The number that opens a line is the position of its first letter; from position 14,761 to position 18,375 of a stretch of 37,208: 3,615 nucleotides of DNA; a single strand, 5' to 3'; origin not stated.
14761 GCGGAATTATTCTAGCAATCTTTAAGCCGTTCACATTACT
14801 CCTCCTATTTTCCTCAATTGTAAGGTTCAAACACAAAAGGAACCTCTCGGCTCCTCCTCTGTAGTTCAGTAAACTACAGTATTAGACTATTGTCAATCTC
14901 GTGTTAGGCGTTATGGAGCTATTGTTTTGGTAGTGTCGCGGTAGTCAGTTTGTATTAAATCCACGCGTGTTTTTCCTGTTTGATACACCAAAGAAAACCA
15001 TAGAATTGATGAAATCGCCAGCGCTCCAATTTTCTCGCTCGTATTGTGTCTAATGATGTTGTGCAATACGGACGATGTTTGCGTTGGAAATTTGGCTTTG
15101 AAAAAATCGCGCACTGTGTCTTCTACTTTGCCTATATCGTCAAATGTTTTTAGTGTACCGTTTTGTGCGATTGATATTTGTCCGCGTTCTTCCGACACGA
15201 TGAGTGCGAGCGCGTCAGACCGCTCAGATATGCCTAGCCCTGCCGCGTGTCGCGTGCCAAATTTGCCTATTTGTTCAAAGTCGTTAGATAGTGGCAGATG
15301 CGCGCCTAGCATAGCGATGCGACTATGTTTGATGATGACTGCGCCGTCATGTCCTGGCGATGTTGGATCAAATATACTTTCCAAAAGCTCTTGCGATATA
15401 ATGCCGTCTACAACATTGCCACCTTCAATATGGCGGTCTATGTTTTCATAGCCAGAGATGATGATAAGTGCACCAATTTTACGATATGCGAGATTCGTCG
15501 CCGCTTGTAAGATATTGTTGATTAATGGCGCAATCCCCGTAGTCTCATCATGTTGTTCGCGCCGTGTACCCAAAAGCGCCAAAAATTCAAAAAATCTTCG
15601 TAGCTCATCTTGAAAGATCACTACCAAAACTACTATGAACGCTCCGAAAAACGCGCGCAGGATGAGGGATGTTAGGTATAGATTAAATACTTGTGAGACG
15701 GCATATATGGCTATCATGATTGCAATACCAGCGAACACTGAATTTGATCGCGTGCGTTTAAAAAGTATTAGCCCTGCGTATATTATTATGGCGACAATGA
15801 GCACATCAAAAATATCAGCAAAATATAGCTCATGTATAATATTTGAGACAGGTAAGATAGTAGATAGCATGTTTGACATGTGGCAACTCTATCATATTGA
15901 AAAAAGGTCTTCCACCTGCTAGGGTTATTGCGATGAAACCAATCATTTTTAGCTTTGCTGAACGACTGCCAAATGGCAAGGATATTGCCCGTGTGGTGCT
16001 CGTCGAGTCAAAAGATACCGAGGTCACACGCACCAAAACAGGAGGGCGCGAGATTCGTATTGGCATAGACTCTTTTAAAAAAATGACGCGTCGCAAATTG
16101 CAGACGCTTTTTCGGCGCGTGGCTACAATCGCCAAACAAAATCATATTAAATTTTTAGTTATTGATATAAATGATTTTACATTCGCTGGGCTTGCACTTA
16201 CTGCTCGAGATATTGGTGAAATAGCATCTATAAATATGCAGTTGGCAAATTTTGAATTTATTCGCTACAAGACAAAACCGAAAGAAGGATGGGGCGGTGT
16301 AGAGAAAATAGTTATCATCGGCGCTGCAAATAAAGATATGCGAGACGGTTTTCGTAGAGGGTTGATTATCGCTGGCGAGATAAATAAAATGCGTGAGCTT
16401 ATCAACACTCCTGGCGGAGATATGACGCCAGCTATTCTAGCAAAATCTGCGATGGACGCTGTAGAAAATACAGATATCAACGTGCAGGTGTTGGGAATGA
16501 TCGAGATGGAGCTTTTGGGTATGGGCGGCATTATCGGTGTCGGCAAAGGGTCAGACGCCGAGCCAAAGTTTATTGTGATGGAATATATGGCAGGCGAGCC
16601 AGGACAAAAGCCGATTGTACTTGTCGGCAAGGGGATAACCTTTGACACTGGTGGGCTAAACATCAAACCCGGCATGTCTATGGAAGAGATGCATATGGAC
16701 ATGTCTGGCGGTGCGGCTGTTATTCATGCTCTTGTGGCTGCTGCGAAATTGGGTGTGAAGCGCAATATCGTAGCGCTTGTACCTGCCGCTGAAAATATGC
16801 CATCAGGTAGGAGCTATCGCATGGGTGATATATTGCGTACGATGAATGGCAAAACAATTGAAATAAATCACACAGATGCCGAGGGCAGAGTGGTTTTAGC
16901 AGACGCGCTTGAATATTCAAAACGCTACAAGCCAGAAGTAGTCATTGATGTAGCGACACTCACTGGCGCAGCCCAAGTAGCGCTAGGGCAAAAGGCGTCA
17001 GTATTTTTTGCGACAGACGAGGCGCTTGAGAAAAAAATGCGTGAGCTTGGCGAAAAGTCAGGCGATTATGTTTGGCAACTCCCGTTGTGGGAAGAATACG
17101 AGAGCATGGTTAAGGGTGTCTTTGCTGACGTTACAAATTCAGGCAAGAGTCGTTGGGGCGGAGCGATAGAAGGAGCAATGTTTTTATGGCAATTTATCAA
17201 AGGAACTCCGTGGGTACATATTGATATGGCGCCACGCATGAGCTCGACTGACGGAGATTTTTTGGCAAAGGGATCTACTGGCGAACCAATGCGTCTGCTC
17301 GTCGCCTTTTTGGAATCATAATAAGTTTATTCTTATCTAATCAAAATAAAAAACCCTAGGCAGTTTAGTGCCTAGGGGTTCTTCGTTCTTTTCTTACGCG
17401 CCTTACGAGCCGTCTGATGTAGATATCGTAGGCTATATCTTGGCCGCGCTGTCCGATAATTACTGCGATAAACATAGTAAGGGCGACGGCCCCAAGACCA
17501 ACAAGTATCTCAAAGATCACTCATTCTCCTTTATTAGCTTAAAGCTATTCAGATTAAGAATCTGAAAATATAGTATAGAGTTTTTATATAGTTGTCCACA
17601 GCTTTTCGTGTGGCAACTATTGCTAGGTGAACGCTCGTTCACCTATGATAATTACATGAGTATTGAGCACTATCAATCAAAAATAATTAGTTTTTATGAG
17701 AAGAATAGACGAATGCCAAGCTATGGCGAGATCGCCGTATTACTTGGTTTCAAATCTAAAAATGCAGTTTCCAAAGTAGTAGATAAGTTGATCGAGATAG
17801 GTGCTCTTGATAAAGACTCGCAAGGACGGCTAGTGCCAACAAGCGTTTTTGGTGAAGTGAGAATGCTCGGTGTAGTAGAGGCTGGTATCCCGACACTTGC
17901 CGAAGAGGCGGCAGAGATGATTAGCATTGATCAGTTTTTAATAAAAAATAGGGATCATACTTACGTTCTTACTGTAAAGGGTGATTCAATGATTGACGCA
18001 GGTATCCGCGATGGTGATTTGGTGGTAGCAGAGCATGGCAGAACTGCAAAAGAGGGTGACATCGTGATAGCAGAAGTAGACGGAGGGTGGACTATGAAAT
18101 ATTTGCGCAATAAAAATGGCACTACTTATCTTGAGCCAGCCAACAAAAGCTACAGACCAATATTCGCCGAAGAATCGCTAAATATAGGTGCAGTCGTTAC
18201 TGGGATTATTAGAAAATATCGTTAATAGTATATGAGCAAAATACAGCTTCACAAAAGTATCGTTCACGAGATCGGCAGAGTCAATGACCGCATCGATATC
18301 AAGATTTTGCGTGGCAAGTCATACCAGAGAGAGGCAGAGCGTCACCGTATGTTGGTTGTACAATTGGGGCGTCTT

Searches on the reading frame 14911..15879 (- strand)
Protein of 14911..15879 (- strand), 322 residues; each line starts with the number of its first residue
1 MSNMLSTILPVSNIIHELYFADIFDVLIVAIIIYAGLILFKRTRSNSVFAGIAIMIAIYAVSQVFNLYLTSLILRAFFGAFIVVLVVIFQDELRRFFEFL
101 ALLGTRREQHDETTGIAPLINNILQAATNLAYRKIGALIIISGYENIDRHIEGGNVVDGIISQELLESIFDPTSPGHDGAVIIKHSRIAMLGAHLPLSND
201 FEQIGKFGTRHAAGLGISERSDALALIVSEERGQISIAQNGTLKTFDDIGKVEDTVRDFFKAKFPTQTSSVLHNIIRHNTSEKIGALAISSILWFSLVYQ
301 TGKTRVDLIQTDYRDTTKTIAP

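Call 9: search_protein_families(library=pfam, proteins=[window:14911-15879:-], max_evalue=0.001)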
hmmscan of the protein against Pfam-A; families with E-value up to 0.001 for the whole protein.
window:14911-15879:- (322 aa): 2 families
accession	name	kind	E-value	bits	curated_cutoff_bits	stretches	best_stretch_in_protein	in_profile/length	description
PF02457.21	DAC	-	2.7e-36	124.2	27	1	125-242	2-118/119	DisA bacterial checkpoint controller nucleotide-binding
PF19293.4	CdaA_N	-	1.1e-11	45.1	23.8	1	17-93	4-81/81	CdaA N-terminal transmembrane domain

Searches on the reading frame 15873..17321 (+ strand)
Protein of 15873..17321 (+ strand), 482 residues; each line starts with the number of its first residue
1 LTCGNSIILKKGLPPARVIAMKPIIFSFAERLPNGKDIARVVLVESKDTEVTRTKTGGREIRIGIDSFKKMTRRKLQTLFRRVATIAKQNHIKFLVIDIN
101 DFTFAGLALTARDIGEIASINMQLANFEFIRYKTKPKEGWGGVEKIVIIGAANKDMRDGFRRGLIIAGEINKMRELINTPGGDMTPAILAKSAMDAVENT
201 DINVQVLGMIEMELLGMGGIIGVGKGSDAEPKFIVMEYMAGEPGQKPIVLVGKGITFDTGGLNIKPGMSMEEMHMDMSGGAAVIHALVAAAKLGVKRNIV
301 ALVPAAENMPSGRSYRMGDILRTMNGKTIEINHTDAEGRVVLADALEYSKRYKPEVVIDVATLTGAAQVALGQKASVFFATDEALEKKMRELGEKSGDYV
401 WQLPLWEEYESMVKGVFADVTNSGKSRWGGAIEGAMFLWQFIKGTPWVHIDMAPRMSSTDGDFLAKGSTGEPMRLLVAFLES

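Call 9: search_protein_families(library=pfam, proteins=[window:15873-17321:+], max_evalue=0.001)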
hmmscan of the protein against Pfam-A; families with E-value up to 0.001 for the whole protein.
window:15873-17321:+ (482 aa): 1 family
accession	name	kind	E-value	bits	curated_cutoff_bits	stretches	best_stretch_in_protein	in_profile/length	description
PF00883.26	Peptidase_M17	-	4e-112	375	25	1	173-477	3-310/310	Cytosol aminopeptidase family, catalytic domain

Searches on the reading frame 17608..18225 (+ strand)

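Call 9: search_protein_families(library=pfam, proteins=[window:17608-18225:+], max_evalue=0.001)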
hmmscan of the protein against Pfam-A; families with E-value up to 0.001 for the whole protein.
window:17608-18225:+ (205 aa): 2 families
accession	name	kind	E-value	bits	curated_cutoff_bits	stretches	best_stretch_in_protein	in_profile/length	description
PF00717.28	Peptidase_S24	-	2.5e-25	88.9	23.3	1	87-195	3-113/116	Peptidase S24-like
PF09373.15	PMBR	-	0.00073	19.9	24.9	0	24-40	15-31/33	Pseudomurein-binding repeat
